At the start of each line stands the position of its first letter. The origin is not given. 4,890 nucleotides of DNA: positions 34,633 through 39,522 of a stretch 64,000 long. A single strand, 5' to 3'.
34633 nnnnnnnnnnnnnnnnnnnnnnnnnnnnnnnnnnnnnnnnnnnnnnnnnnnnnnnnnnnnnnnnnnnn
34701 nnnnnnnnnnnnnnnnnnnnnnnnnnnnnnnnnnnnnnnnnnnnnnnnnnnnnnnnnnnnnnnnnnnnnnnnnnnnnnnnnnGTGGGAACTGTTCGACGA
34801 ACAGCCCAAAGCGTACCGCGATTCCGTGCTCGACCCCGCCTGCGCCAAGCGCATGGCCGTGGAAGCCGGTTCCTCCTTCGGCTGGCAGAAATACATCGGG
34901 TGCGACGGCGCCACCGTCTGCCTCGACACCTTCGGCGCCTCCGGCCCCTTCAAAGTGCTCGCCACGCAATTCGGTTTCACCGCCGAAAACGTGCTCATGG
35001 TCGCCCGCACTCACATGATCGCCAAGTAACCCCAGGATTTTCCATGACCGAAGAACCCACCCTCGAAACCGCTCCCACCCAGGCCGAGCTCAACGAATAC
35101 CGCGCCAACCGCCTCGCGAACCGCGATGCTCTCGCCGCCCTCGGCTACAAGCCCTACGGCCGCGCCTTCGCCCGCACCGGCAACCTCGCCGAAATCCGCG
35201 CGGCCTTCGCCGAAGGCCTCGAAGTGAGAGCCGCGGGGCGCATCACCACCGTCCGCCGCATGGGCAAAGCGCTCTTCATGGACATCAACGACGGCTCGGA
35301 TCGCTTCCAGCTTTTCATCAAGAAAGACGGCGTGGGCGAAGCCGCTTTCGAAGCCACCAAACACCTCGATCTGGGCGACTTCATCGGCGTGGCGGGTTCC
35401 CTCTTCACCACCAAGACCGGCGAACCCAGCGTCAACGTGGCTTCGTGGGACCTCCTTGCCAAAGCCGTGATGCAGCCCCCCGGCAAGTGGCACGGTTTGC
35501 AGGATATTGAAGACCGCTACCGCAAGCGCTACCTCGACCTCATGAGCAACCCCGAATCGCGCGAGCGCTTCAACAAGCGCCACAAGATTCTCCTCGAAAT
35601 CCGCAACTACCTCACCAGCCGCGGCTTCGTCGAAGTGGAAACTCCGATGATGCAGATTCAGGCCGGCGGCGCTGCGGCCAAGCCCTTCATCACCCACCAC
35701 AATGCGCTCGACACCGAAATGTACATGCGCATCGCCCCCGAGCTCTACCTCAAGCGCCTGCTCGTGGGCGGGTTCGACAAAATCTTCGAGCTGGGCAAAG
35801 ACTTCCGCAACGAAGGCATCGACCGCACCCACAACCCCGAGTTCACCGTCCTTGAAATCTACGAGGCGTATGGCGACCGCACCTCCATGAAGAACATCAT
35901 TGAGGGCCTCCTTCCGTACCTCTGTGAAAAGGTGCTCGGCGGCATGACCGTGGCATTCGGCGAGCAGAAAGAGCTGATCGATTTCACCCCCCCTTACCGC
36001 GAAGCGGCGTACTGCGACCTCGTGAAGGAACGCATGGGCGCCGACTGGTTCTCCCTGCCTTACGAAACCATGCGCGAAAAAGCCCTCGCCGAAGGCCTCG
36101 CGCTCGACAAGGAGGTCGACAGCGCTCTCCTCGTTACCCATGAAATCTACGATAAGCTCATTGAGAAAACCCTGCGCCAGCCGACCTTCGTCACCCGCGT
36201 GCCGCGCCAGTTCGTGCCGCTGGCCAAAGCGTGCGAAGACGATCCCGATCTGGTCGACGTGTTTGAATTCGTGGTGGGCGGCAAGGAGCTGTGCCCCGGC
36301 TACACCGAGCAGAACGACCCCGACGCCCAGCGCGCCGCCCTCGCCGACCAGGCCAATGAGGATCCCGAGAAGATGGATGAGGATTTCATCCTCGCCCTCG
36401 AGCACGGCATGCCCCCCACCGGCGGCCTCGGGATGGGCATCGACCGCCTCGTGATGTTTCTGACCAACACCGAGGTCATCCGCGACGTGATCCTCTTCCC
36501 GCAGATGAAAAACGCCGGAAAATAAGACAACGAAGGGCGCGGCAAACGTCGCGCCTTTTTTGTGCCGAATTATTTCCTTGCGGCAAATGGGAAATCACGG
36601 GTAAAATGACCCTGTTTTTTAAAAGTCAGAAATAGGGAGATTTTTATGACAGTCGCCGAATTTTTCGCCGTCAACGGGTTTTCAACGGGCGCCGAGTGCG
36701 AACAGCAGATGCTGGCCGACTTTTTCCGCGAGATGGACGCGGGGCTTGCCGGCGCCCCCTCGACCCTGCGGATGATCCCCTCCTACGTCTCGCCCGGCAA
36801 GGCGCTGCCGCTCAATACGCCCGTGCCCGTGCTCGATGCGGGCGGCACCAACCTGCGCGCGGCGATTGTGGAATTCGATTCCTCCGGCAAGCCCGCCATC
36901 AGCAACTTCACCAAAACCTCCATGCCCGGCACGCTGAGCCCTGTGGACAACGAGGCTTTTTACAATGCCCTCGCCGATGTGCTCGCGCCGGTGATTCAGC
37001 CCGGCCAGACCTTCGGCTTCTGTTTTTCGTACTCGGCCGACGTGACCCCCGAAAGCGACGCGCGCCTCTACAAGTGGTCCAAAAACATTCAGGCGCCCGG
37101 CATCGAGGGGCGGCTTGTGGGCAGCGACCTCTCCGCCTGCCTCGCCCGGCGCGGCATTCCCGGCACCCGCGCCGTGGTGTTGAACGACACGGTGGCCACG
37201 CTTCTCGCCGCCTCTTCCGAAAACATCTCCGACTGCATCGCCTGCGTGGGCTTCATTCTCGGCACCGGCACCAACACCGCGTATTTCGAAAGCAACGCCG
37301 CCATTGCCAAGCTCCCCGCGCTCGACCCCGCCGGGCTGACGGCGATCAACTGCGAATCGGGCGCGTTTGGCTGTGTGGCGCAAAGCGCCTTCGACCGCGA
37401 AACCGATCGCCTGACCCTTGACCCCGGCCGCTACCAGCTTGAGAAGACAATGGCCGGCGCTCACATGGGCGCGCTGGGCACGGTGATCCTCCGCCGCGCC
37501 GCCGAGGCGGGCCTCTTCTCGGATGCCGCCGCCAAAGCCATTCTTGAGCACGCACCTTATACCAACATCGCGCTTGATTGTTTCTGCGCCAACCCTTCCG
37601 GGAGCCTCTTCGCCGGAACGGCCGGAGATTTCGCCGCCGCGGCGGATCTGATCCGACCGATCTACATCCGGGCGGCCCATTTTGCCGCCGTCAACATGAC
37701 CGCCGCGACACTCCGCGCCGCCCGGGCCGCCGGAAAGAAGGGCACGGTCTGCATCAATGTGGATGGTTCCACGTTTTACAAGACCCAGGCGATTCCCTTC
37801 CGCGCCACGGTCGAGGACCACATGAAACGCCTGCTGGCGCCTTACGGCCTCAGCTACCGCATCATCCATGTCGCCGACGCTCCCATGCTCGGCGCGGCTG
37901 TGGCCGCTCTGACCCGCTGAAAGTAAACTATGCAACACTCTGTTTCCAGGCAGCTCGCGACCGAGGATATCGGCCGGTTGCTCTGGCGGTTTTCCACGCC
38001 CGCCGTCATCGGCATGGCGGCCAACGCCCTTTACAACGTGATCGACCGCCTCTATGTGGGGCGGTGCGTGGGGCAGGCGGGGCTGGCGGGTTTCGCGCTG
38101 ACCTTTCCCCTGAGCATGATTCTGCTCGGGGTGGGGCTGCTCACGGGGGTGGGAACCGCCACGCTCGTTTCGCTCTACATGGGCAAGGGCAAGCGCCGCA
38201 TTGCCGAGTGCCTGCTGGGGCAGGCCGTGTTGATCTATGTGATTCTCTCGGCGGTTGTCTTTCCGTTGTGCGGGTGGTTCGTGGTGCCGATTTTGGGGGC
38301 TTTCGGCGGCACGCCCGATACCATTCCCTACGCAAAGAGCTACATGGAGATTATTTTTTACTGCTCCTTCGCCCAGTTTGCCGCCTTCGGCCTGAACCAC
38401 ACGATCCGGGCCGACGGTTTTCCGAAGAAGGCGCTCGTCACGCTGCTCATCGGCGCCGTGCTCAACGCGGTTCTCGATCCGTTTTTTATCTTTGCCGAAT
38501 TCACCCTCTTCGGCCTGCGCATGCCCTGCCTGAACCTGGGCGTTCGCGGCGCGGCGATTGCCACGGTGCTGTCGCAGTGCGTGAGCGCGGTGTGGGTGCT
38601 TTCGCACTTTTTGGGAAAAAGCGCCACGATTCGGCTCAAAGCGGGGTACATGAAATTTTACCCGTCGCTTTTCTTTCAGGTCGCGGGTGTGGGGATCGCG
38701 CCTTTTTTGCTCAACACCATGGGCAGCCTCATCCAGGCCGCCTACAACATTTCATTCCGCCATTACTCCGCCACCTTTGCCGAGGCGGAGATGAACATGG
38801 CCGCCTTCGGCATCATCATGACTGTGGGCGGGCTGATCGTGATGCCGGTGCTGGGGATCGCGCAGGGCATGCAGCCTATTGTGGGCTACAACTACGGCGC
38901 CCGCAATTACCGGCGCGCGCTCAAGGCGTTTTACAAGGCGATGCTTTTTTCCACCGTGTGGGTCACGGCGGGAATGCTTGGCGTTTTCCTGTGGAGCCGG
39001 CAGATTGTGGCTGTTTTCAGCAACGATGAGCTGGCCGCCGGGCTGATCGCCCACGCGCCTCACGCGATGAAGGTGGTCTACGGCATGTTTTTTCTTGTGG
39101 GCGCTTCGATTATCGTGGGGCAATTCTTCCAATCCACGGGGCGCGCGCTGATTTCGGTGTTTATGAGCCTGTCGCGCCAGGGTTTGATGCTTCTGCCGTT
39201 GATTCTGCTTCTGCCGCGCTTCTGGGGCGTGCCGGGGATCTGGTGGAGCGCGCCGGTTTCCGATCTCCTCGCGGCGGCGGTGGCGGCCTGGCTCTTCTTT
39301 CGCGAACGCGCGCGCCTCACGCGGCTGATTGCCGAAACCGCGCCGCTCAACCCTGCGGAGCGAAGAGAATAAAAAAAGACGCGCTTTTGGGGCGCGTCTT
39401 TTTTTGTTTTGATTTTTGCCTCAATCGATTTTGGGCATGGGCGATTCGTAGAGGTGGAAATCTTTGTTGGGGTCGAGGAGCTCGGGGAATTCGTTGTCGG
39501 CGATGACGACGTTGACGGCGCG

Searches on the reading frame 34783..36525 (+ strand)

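Call 9: search_protein_families(library=pfam, proteins=[window:34783-36525:+])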
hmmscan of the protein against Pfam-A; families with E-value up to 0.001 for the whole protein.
window:34783-36525:+ (580 aa): 3 families
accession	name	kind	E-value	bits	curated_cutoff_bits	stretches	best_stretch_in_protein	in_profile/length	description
PF00152.25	tRNA-synt_2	-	5.6e-81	272.4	25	1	243-576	3-308/308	tRNA synthetases class II (D, K and N)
PF01336.31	tRNA_anti-codon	-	2.2e-14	53.6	27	1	148-224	1-74/75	OB-fold nucleic acid binding domain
PF01409.25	tRNA-synt_2d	-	3.1e-06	27.3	19.8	0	333-408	104-176/246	tRNA synthetases class II core domain (F)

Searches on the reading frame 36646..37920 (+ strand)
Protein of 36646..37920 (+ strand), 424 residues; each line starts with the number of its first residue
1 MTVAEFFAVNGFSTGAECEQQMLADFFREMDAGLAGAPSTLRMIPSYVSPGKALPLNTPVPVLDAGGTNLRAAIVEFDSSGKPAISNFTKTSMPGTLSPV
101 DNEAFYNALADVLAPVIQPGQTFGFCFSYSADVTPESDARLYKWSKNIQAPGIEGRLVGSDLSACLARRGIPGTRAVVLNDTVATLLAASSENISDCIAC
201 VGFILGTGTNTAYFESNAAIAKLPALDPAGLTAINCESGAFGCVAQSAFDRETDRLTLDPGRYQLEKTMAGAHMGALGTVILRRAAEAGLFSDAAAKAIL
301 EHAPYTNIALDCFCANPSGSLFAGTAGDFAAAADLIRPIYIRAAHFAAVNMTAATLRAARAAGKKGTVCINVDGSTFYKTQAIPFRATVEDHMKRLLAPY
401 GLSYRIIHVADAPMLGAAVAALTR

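Call 9: search_protein_families(library=pfam, proteins=[window:36646-37920:+])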
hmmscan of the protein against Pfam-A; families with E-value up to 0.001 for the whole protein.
window:36646-37920:+ (424 aa): 2 families
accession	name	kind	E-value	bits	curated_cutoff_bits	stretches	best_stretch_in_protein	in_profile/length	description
PF03727.22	Hexokinase_2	-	3.3e-30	105.7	24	1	201-422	2-241/242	Hexokinase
PF00349.27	Hexokinase_1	-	2.3e-22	80.2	24.3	1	13-189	10-199/201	Hexokinase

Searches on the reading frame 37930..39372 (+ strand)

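Call 9: search_protein_families(library=pfam, proteins=[window:37930-39372:+])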
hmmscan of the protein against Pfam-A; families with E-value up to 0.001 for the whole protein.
window:37930-39372:+ (480 aa): 1 family
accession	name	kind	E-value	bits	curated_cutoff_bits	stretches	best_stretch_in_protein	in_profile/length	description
PF01554.23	MatE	-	5.3e-39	133.9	24.9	2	24-184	1-160/161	MatE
